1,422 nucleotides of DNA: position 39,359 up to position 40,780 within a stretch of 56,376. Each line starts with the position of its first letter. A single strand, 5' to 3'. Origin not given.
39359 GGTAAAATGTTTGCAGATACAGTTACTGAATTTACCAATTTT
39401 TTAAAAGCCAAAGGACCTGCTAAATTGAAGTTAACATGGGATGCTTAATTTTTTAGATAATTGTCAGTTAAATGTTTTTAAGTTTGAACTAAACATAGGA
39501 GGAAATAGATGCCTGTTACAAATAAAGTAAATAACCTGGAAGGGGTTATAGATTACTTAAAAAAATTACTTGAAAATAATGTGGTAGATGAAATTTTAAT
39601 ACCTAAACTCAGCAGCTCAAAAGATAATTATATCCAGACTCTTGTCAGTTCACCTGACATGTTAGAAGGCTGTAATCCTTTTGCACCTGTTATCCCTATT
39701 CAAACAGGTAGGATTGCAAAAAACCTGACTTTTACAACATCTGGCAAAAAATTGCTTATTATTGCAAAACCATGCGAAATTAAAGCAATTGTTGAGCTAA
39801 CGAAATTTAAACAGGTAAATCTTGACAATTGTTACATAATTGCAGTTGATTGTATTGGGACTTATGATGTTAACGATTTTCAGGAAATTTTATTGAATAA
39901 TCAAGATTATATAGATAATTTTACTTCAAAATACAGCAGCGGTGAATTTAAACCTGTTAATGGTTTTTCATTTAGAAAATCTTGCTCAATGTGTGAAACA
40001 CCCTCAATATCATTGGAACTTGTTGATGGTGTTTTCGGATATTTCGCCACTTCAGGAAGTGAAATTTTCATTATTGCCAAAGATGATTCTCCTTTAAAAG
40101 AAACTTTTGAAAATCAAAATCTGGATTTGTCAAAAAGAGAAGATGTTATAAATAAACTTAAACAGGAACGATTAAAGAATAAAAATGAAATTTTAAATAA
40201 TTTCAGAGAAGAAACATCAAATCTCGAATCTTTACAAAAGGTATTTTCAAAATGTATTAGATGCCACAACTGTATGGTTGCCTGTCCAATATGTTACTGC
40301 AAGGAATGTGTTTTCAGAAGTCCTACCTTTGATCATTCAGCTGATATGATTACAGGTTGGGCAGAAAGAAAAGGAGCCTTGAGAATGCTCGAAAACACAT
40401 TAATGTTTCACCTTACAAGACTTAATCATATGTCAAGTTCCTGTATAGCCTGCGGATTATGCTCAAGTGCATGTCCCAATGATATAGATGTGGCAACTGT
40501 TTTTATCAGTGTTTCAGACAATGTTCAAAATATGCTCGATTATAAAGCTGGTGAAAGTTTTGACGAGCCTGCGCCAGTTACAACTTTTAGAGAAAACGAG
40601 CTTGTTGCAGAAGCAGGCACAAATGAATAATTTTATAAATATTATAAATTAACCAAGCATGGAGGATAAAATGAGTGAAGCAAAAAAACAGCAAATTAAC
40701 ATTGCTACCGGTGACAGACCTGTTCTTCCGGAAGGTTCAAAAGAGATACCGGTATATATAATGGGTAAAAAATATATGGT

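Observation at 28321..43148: Candidate soluble Hdr-coupled fumarate reductase supercomplex: fumarase-hdrCBAA'-hdrCBA(fused)-mvhD-fdhB-like-frdBA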

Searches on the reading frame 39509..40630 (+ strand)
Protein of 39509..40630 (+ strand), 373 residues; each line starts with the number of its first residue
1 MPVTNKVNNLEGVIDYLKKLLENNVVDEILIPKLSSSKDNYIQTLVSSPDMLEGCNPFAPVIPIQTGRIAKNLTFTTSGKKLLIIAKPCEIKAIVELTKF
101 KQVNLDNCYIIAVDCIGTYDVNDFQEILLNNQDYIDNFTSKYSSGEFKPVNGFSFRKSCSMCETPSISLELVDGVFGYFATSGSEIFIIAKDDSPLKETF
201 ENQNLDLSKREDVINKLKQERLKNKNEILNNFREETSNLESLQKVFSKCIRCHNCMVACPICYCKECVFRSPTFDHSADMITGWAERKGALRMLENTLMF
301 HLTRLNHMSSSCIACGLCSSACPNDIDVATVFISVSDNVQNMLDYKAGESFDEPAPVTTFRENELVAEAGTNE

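Call 4: search_protein_families(library=pfam, proteins=[window:39509-40630:+])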
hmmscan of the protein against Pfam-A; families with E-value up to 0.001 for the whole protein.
window:39509-40630:+ (373 aa): 9 families
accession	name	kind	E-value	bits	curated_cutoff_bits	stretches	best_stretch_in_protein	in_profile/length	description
PF13534.11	Fer4_17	-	4.8e-08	33.9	22.2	1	264-327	5-61/61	4Fe-4S dicluster domain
PF13183.11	Fer4_8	-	8.8e-08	33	27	1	247-326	3-68/68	4Fe-4S dicluster domain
PF00037.32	Fer4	-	3.5e-07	30.2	21.1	1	310-325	6-21/24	4Fe-4S binding domain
PF13237.11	Fer4_10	-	1.3e-05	25.5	25.5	1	246-323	6-53/53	4Fe-4S dicluster domain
PF12797.12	Fer4_2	-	0.0002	21.6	24.5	0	246-260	7-21/22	4Fe-4S binding domain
PF13187.11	Fer4_9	-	0.00028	21.3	27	0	248-325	1-50/52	4Fe-4S dicluster domain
PF12838.12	Fer4_7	-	0.00043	21.1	27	1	248-326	1-52/52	4Fe-4S dicluster domain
PF04432.18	FrhB_FdhB_C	-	0.00047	20.5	23.3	1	80-132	2-55/150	Coenzyme F420 hydrogenase/dehydrogenase, beta subunit C terminus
PF13746.11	Fer4_18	-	0.00075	20.1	27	0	303-329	52-78/114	4Fe-4S dicluster domain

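Call 6: search_protein_families(library=ncbifam, proteins=[window:39509-40630:+], max_evalue=0.00001)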
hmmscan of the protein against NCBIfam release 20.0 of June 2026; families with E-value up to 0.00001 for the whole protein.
window:39509-40630:+ (373 aa): 4 families
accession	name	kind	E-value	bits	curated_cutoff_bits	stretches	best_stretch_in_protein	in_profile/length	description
NF004898.0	PRK06259.1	equivalog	1.5e-06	27.2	385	1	208-330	96-206/488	fumarate reductase (CoM/CoB) subunit TfrB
TIGR01971.1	NuoI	subfamily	3.7e-06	26.5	113.05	0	300-330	33-63/121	NADH-quinone oxidoreductase, chain I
NF045670.1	quin_L_LdhH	equivalog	7.8e-06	24.4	800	0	227-341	285-385/706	L-lactate dehydrogenase (quinone) large subunit LdhH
TIGR00273.1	TIGR00273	equivalog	8.7e-06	24.9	444.8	0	228-336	276-369/432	LutB/LldF family L-lactate oxidation iron-sulfur protein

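Call 42: find_homologous_proteins(query=window:39509-40630:+, max_evalue=0.00001)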
Query window:39509-40630:+ (373 aa): 1903 proteins with E <= 0.00001 among 3941 candidates; the best 120 are listed.
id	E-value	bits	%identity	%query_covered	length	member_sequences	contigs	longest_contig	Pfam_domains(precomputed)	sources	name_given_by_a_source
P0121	7.5e-248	839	100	100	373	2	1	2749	PF00037.33,PF13534.12,PF13237.12,PF13183.12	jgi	-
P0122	3.7e-206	702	81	100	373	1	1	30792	PF12797.13,PF00037.33,PF12838.13,PF13534.12,PF13237.12,PF13183.12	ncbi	-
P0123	5.6e-204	695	80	100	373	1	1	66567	PF00037.33,PF13534.12,PF13237.12,PF13183.12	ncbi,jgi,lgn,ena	-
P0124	1.0e-184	631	72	100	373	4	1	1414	PF04432.19,PF00037.33,PF13534.12,PF13183.12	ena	-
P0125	1.1e-182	625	73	100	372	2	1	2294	PF12797.13,PF00037.33,PF12838.13,PF13534.12,PF13237.12,PF13183.12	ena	-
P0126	4.2e-181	620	69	100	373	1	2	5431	PF04432.19,PF00037.33,PF13534.12,PF13183.12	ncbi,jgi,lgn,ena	-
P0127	1.0e-179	615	71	100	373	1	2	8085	PF00037.33,PF13534.12,PF13237.12,PF13183.12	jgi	jgi:formate dehydrogenase subunit beta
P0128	1.5e-179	614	71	100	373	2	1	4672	PF04432.19,PF00037.33,PF13534.12,PF13237.12,PF13183.12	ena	-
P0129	2.3e-179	614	69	100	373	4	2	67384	PF12797.13,PF00037.33,PF13534.12,PF13237.12,PF13183.12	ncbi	-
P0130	7.7e-164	563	65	100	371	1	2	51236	PF00037.33,PF13534.12,PF13237.12,PF13183.12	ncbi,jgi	-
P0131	2.8e-117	410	49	98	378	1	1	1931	PF00037.33,PF12838.13,PF13534.12,PF13183.12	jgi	jgi:formate dehydrogenase subunit beta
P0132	7.3e-116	405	48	99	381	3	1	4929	PF00037.33,PF13746.12,PF13534.12,PF13183.12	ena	-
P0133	5.3e-114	399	51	98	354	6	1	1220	PF04432.19,PF00037.33,PF13534.12,PF13183.12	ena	-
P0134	1.3e-112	394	48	98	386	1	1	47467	PF00037.33,PF13534.12,PF13237.12,PF13183.12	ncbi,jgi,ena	jgi:formate dehydrogenase (coenzyme F420) beta subunit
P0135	4.6e-112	392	46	96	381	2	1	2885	PF04432.19,PF13534.12,PF13183.12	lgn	-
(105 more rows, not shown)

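Call 53: predict_structure(alignment_id=A1)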
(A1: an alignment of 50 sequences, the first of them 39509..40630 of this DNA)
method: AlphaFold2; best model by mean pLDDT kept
length: 373 residues; sequences in the alignment: 50
mean_pLDDT: 83.4   pTM: 0.84
mean pLDDT of the five models: 83.4, 82.0, 81.8, 81.1, 78.1
residues with pLDDT >= 90: 182; 70-90: 120; 50-70: 54; < 50: 17
segments of 3 or more residues with pLDDT < 50: 265-275, 292-294
pLDDT, mean of each block of 10 residues (from residue 1): 88 96 97 92 94 95 79 83 96 90 91 94 92 88 89 91 93 97 93 91 92 95 93 87 75 69 51 48 54 55 72 86 82 87 90 75 56 51
secondary structure, 60 per line:
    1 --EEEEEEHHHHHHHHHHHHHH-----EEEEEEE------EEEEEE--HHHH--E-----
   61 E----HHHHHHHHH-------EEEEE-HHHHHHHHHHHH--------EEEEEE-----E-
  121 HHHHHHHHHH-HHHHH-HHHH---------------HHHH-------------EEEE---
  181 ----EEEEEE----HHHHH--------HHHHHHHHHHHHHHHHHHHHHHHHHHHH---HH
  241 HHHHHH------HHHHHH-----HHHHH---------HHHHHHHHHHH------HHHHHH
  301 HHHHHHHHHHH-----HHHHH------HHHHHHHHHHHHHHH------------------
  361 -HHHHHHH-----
elements in order: E3-8 H9-22 E28-34 E41-46 H49-52 H66-74 E82-86 H88-99 E108-113 H121-130 H132-136 H138-141 H157-160 E174-177 E185-190 H195-199 H208-235 H239-246 H253-258 H264-268 H278-288 H295-311 H317-321 H328-342 H362-368

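Call 56: fold_search(model_id=the predicted structure, library=pdb)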
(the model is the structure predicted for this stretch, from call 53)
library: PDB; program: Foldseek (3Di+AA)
matches with E <= 10: 215; with E <= 0.001: 21
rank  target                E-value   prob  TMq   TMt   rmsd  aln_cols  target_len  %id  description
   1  7bkb_E                3.8e-18  1.00  0.70  0.64   7.5       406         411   23  Formate dehydrogenase - heterodisulfide reductase - formylmethanofuran dehydrogenase complex from Methanospirillum hun (released 2021-09-29)
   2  8rvu_E                6.2e-18  1.00  0.70  0.68   5.7       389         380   21  CryoEM structure of the Elp-Hdr complex of Methanothermobacter marburgensis state 2 (composite structure) (released 2025-05-14)
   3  7npa_A                5.1e-08  1.00  0.44  0.28   7.7       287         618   15  Crystal structure of the Coenzyme F420-dependent sulfite reductase from Methanothermococcus thermolithotrophicus at 1. (released 2022-03-23)
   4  7npa_D                9.9e-08  1.00  0.44  0.28   7.3       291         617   14  Crystal structure of the Coenzyme F420-dependent sulfite reductase from Methanothermococcus thermolithotrophicus at 1. (released 2022-03-23)
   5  4ci0_C                1.1e-07  1.00  0.43  0.55   6.7       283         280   11  Electron cryo-microscopy of F420-reducing NiFe hydrogenase Frh (released 2014-02-26)
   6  7npa_N                1.2e-07  1.00  0.42  0.27   7.6       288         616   15  Crystal structure of the Coenzyme F420-dependent sulfite reductase from Methanothermococcus thermolithotrophicus at 1. (released 2022-03-23)
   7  9r51_B                1.2e-07  1.00  0.43  0.55   6.5       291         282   14  Dimeric state of the F420-reducing hydrogenase from Methanothermococcus thermolithotrophicus in crystalline form 1 (released 2025-10-22)
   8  8riu_B                1.6e-07  1.00  0.40  0.40   7.1       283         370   15  Crystal structure of the F420-reducing carbon monoxide dehydrogenase component from the ethanotroph Candidatus Ethanop (released 2024-10-02)
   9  7np8_B                1.7e-07  1.00  0.44  0.28   7.6       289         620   16  Crystal structure of the Coenzyme F420-dependent sulfite reductase from Methanocaldococcus jannaschii at 2.3-A resolut (released 2022-03-23)
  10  8rja_E                2.2e-07  1.00  0.45  0.48   5.8       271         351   14  Crystal structure of the F420-reducing formylmethanofuran dehydrogenase complex from the ethanotroph Candidatus Ethano (released 2024-10-02)
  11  7np8_A                3.2e-07  1.00  0.44  0.28   7.6       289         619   17  Crystal structure of the Coenzyme F420-dependent sulfite reductase from Methanocaldococcus jannaschii at 2.3-A resolut (released 2022-03-23)
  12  9r52_B                3.4e-07  1.00  0.42  0.54   7.2       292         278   16  Dimeric state of the F420-reducing hydrogenase from Methanothermococcus thermolithotrophicus in crystalline form 2 (released 2025-10-22)
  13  5dqr_A                3.8e-07  1.00  0.33  0.30   8.4       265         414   16  The crystal structure of Arabidopsis 7-hydroxymethyl chlorophyll a reductase (HCAR) (released 2016-04-20)
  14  5dqr_E                4.2e-07  1.00  0.35  0.33   7.7       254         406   15  The crystal structure of Arabidopsis 7-hydroxymethyl chlorophyll a reductase (HCAR) (released 2016-04-20)
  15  5dqr_F                5.0e-07  1.00  0.37  0.34   7.4       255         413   16  The crystal structure of Arabidopsis 7-hydroxymethyl chlorophyll a reductase (HCAR) (released 2016-04-20)
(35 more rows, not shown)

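Call 82: search_solved_structures(query=A1, max_evalue=0.001, show_alignments=2)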
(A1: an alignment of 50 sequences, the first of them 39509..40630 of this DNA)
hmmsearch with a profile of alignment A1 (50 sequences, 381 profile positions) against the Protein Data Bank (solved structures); distinct sequences matched with E-value up to 0.001: 24.
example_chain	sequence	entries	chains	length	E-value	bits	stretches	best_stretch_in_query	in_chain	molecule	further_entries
9t1s_M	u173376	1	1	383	2.1e-49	171.8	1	12-365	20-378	formate dehydrogenase (coenzyme F420)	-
7bkb_E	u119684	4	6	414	2.9e-44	154.9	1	10-373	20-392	Formate dehydrogenase, beta subunit (F420)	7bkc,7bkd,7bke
8rvu_E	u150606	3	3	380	1.7e-39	139.2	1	12-361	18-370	Formate dehydrogenase, beta subunit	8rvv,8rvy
8e9g_I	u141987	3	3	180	1.6e-05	27.4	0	320-339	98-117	NADH-quinone oxidoreductase subunit I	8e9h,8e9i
7tgh_S8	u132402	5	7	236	3.8e-05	26.1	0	318-336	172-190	NADH-ubiquinone oxidoreductase 1, chain, putative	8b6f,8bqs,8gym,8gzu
8qby_I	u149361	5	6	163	5.1e-05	25.7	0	313-337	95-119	NADH-quinone oxidoreductase subunit I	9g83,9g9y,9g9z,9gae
8rja_E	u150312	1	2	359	5.4e-05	25.6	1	17-242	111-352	Coenzyme F420 hydrogenase/dehydrogenase, beta subunit C terminus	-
7aqr_I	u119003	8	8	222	8.1e-05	25.1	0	313-338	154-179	NADH dehydrogenase [ubiquinone] iron-sulfur protein 8-A, mitochondrial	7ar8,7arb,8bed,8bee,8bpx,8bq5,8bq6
7a23_D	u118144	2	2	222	8.2e-05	25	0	313-338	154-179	TYKY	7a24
6x89_S8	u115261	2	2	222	0.00011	24.6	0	313-338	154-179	NADH dehydrogenase [ubiquinone] iron-sulfur protein 8, mitochondrial | NDUS8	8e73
9f5x_G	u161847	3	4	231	0.00013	24.3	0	313-338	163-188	NADH:ubiquinone oxidoreductase subunit 8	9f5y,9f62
8jw0_c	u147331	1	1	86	0.00017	24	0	318-349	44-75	Photosystem I PsaC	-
8jze_c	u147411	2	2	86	0.00022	23.6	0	318-349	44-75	Photosystem I PsaC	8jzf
8jjr_c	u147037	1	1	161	0.00036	22.9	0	318-349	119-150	PsaC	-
7qco_C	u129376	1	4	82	0.0004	22.8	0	320-351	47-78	Photosystem I iron-sulfur center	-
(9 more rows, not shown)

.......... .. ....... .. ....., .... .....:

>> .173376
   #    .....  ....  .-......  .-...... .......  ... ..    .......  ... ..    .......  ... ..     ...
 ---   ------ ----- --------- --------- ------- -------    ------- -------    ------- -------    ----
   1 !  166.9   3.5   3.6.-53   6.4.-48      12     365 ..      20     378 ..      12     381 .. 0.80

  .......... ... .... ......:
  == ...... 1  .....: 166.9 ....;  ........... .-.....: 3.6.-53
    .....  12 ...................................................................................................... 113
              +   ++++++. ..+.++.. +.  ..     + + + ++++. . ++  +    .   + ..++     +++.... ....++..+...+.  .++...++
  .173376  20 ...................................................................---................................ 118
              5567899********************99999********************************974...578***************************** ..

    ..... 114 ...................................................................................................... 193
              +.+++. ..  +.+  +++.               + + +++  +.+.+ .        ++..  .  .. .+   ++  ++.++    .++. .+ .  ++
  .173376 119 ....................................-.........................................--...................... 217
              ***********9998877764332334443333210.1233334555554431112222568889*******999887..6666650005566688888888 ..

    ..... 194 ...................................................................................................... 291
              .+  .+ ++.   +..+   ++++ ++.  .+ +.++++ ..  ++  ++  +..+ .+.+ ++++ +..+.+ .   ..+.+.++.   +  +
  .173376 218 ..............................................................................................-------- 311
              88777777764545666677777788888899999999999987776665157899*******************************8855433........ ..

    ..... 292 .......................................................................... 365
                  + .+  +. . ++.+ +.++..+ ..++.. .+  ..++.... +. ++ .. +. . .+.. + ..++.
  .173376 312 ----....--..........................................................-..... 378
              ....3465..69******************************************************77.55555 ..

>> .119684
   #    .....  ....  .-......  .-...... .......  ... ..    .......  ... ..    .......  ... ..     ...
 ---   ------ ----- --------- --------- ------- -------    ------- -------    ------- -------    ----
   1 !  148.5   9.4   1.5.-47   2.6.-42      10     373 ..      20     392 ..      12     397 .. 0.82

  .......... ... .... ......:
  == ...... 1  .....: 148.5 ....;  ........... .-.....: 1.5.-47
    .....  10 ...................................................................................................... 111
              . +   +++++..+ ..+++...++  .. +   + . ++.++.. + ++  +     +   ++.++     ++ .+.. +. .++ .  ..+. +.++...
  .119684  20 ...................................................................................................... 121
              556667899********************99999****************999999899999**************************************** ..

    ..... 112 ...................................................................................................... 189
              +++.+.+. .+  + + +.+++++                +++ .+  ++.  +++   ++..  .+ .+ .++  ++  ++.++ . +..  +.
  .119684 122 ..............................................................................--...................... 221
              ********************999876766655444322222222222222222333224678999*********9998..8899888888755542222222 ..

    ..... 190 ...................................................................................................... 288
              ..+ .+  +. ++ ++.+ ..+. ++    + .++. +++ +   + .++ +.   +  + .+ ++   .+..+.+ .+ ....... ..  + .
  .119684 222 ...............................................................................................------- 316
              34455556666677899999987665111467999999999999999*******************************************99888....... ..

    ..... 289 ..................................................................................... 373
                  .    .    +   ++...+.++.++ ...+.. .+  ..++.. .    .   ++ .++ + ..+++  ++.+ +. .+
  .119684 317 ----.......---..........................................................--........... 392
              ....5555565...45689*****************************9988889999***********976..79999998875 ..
